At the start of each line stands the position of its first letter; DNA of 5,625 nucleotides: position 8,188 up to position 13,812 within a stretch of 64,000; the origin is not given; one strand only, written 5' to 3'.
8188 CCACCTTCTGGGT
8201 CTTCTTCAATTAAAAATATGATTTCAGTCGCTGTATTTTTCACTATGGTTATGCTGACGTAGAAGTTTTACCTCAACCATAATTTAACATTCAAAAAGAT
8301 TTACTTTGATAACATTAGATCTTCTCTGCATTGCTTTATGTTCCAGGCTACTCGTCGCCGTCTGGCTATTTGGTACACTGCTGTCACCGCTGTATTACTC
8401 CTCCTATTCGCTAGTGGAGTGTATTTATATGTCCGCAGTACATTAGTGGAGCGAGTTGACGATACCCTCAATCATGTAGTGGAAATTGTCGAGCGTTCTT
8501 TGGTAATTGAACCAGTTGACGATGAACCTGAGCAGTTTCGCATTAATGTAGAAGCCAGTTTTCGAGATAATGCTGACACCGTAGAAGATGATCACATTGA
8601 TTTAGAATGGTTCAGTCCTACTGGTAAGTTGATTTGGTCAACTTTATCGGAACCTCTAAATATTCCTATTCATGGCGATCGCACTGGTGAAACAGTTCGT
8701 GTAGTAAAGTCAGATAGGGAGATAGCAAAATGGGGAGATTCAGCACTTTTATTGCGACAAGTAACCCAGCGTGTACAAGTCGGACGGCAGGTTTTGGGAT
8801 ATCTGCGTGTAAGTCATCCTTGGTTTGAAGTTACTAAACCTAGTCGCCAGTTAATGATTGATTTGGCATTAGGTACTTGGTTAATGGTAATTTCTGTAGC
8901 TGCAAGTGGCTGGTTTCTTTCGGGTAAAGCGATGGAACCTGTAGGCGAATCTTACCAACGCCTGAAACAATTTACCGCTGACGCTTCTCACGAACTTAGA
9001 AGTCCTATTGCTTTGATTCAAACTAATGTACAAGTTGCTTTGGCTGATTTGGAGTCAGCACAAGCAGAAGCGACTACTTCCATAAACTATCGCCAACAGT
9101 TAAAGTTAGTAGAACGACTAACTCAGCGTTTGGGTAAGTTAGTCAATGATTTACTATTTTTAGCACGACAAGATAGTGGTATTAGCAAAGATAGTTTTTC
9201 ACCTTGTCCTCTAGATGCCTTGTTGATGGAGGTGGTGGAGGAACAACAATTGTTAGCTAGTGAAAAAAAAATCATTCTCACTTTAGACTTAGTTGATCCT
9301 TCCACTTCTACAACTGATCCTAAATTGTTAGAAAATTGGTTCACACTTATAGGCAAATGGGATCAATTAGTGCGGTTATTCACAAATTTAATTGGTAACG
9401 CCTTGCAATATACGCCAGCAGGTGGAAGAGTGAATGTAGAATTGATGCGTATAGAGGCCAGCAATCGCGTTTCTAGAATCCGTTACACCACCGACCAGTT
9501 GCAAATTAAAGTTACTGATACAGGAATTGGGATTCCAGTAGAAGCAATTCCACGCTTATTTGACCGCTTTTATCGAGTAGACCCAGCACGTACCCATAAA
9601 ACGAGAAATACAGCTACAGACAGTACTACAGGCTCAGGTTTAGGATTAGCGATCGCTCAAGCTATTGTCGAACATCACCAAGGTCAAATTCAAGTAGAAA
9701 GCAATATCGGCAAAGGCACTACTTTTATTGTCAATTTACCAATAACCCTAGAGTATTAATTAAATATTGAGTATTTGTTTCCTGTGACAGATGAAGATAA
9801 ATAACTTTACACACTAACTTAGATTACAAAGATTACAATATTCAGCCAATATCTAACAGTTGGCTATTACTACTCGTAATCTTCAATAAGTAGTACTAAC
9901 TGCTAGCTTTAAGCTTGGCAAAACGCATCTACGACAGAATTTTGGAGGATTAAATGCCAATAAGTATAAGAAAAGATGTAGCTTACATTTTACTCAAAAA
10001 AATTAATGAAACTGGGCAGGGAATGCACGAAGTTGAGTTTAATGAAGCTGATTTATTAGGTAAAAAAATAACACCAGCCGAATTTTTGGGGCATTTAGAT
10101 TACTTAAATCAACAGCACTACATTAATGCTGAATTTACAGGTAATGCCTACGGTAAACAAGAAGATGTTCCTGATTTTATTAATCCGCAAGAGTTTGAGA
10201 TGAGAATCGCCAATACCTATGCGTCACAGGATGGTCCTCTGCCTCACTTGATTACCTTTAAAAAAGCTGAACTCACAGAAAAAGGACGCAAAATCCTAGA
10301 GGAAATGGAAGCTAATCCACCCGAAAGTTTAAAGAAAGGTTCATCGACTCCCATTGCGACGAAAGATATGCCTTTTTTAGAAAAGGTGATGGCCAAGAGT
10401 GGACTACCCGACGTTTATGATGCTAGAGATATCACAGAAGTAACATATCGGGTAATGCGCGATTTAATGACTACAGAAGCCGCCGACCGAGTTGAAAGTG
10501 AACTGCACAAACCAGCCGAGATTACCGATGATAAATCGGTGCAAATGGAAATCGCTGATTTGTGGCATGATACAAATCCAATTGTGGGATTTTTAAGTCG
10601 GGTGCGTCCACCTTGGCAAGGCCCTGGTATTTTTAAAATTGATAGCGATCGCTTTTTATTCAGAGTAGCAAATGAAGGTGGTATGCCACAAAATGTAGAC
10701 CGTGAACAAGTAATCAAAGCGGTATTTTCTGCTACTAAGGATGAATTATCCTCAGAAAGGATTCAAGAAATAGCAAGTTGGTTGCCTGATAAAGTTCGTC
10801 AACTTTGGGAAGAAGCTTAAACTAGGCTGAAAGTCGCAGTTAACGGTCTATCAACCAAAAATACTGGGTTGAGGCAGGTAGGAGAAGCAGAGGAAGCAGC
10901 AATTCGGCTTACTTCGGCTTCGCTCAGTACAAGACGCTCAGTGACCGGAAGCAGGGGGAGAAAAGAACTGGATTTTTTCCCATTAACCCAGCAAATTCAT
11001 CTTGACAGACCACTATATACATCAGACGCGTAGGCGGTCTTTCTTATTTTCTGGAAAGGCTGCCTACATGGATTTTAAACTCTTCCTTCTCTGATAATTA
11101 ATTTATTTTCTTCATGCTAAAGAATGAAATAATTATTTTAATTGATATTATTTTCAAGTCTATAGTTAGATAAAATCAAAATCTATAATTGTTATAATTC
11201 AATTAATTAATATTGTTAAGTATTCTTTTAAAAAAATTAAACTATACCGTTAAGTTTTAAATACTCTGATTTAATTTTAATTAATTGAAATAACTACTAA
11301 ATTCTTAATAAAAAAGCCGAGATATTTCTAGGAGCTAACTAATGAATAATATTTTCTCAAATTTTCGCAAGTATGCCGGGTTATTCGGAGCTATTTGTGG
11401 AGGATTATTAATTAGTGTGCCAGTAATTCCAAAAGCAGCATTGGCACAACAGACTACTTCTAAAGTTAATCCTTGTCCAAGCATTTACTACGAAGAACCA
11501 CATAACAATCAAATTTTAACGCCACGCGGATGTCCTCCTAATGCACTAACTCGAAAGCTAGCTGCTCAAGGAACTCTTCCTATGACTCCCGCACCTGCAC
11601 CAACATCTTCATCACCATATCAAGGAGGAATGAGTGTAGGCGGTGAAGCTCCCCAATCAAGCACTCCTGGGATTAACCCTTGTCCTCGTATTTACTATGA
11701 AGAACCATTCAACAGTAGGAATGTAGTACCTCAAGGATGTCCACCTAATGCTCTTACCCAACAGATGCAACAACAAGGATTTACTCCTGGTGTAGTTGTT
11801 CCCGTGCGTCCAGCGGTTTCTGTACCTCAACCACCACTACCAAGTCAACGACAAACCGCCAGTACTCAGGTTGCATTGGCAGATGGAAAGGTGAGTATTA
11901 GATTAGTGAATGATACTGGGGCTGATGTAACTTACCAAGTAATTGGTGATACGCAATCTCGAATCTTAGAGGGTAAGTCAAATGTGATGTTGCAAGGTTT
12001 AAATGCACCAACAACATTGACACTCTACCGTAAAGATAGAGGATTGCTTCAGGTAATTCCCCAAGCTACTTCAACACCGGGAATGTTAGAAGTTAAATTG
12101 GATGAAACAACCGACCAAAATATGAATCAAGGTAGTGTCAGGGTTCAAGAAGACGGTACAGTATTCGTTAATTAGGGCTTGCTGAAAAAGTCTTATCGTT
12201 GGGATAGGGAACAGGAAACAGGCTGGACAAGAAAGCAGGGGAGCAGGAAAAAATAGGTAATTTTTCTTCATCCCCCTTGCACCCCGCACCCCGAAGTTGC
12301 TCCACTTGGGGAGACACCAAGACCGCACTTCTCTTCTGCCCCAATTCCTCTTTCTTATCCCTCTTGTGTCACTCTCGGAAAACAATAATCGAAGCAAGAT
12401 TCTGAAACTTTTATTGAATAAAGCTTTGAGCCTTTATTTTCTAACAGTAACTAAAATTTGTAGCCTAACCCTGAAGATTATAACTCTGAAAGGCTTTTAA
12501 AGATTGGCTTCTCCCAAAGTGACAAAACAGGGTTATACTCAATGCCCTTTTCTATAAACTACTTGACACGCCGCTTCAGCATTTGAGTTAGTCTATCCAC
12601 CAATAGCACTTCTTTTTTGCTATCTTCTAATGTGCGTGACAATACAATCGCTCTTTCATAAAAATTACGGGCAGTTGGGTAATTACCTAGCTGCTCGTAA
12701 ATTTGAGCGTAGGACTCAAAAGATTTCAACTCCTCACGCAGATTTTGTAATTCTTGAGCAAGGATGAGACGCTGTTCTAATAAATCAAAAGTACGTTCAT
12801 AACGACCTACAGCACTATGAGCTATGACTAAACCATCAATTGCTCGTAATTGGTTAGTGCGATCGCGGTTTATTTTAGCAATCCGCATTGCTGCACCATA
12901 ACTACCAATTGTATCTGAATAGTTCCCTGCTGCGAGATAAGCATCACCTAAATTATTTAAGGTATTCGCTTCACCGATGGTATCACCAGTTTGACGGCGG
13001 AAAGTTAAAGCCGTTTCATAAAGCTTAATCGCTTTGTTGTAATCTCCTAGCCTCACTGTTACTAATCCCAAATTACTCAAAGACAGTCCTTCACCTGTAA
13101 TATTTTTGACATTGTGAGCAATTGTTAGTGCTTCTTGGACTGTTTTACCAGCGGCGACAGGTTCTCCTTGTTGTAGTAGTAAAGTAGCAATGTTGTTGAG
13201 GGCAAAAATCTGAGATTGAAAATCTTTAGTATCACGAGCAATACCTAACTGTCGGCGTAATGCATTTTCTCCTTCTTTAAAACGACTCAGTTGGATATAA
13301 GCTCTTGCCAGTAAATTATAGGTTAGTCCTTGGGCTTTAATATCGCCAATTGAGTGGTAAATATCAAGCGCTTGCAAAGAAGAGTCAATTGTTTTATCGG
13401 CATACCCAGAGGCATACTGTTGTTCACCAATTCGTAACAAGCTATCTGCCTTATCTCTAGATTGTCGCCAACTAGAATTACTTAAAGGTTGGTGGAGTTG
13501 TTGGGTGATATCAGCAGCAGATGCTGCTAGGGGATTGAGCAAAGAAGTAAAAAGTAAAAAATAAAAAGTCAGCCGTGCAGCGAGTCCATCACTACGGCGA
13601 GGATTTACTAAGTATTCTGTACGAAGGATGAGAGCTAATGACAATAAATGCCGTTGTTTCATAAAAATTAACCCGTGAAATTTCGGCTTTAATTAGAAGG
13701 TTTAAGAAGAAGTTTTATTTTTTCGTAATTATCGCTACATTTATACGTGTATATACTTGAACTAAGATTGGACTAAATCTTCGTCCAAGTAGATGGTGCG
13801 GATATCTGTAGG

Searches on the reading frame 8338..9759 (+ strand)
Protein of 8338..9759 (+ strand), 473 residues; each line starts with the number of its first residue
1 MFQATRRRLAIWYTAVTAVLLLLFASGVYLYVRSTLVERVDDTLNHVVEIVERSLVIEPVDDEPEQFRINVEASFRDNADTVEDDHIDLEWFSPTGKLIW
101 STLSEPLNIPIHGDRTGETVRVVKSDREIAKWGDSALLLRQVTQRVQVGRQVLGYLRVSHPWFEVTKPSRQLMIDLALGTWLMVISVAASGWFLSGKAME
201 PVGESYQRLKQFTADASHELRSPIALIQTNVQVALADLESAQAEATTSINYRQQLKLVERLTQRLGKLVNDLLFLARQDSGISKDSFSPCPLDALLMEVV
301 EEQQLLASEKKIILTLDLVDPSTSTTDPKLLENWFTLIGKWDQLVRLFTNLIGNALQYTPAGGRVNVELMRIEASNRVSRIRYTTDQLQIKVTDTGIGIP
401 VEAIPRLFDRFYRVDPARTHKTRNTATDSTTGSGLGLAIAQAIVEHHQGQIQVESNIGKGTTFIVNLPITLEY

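Call 5: search_protein_families(library=pfam, proteins=[window:8338-9759:+], max_evalue=0.01)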
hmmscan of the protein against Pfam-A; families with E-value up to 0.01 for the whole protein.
window:8338-9759:+ (473 aa): 4 families
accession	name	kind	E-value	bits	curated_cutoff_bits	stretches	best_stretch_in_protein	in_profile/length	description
PF02518.31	HATPase_c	-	1.9e-28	99.5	26.4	1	342-469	4-109/111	Histidine kinase-, DNA gyrase B-, and HSP90-like ATPase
PF00512.31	HisKA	-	3.1e-13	50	26.9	1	209-281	2-66/66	His Kinase A (phospho-acceptor) domain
PF13581.12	HATPase_c_2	-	0.0025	18.3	27.4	1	348-450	40-113/127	Histidine kinase-like ATPase domain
PF01292.26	Ni_hydr_CYTB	-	0.0031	17.7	30.1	0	138-201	67-125/179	Prokaryotic cytochrome b561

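Call 6: search_protein_families(library=ncbifam, proteins=[window:8338-9759:+], max_evalue=0.01)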
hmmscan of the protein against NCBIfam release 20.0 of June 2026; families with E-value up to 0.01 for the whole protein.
window:8338-9759:+ (473 aa): 80 families (the best 25 are shown)
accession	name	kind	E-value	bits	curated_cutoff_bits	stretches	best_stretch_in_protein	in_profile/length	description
NF041735.1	hist_kin_RppB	equivalog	3.6e-84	283.1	400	1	1-468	1-438/438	two-component system sensor histidine kinase RppB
NF046044.1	PnpS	equivalog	3.3e-49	167.9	400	1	210-468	171-390/390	two-component system histidine kinase PnpS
TIGR01386.1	cztS_silS_copS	subfamily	1.6e-48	165.9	292.55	1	202-468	234-457/457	heavy metal sensor histidine kinase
TIGR02966.1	phoR_proteo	equivalog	6.3e-46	156.9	334.2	1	210-466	115-332/333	phosphate regulon sensor histidine kinase PhoR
NF033092.0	HK_WalK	equivalog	1.2e-42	146.4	725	1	209-469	372-594/594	cell wall metabolism sensor histidine kinase WalK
NF045911.1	TCSHisKinNblS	equivalog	5.8e-40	137.2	1000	1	210-469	389-620/621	two-component system sensor histidine kinase NblS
NF007345.0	PRK09835.1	subfamily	5e-36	124.3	423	1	200-468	253-479/482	Cu(+)/Ag(+) sensor histidine kinase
NF047874.1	MASE3_PAS_HK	subfamily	2e-35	122.7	560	1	207-470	396-626/655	MASE3 domain-containing sensor histidine kinase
NF045903.1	CuHisKinLciSLeg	equivalog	1.4e-32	113.5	700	1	204-467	134-356/357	copper-responsive two-component system sensor histidine kinase LciS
NF040691.1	MtrAB_MtrB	equivalog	3e-32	112.3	450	1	210-469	272-492/507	MtrAB system histidine kinase MtrB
NF008235.0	PRK11006.1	equivalog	3e-30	105.4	390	1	210-470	205-424/431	phosphate regulon sensor histidine kinase PhoR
NF012163.2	BaeS_SmeS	equivalog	3.8e-30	105.2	500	1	207-466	238-455/457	sensor histidine kinase efflux regulator BaeS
NF033093.1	HK_VicK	exception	4.8e-29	101.3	680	1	210-469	210-435/448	cell wall metabolism sensor histidine kinase VicK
NF008468.0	PRK11360.1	equivalog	5.1e-28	97.8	646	1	211-470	398-609/616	two-component system sensor histidine kinase AtoS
NF008312.0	PRK11100.1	equivalog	8.8e-27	94.1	356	1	207-468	254-473/477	two-component system sensor histidine kinase CreC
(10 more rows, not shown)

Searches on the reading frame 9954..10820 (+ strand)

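Call 5: search_protein_families(library=pfam, proteins=[window:9954-10820:+], max_evalue=0.01)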
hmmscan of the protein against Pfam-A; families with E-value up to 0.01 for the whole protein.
window:9954-10820:+ (288 aa): 1 family
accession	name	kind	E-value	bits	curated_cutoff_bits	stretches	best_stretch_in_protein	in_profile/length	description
PF10025.14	DUF2267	-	8e-29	100.8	29.8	1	140-284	3-122/122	Uncharacterized conserved protein (DUF2267)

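Call 6: search_protein_families(library=ncbifam, proteins=[window:9954-10820:+], max_evalue=0.01)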
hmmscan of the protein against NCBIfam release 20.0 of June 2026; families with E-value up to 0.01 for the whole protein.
window:9954-10820:+ (288 aa): 0 families

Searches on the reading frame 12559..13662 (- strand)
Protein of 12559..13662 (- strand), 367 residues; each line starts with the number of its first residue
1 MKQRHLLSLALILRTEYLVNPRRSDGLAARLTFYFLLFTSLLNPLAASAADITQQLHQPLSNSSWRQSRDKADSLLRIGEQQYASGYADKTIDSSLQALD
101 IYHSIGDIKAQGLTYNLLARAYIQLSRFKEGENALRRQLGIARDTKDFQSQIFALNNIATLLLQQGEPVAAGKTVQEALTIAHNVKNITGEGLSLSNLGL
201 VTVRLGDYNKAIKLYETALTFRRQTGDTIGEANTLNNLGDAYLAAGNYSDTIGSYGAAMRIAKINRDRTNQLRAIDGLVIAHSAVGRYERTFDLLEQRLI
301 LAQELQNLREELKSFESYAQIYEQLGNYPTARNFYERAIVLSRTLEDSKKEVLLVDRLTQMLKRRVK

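Call 73: search_protein_families(library=pfam, proteins=[window:12559-13662:-], max_evalue=0.00001)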
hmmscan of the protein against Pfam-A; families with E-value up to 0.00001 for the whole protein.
window:12559-13662:- (367 aa): 12 families
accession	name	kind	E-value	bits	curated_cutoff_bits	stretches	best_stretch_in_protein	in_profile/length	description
PF13424.12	TPR_12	-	4.7e-31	107.2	30.1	2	194-262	5-75/77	Tetratricopeptide repeat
PF13176.12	TPR_7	-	3.9e-20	70.6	27.9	0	194-226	1-33/36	Tetratricopeptide repeat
PF00515.34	TPR_1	-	9.1e-19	66.9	27.8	0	195-221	4-30/34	Tetratricopeptide repeat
PF07719.23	TPR_2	-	8.9e-18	63.3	27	0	318-342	7-31/34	Tetratricopeptide repeat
PF13181.12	TPR_8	-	3.5e-16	58.3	25.7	0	196-223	5-32/34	Tetratricopeptide repeat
PF13374.12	TPR_10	-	4.2e-15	55.6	27.5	0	194-225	4-35/42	Tetratricopeptide repeat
PF13428.12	TPR_14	-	1.2e-10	41.4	23.5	0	317-340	6-29/44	Tetratricopeptide repeat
PF14559.12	TPR_19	-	4.2e-08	33.8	25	0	205-250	4-43/68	Tetratricopeptide repeat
PF13414.12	TPR_11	-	9.2e-08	32.1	26.8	0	202-222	4-24/42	TPR repeat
PF17874.7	TPR_MalT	-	6e-07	29.5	45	0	85-184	14-112/336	MalT-like TPR region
PF13432.12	TPR_16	-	6.7e-07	30.1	32.7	0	198-252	3-51/65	Tetratricopeptide repeat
PF12895.13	ANAPC3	-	3.2e-06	27.8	27.2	0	98-137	42-81/82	Anaphase-promoting complex, cyclosome, subunit 3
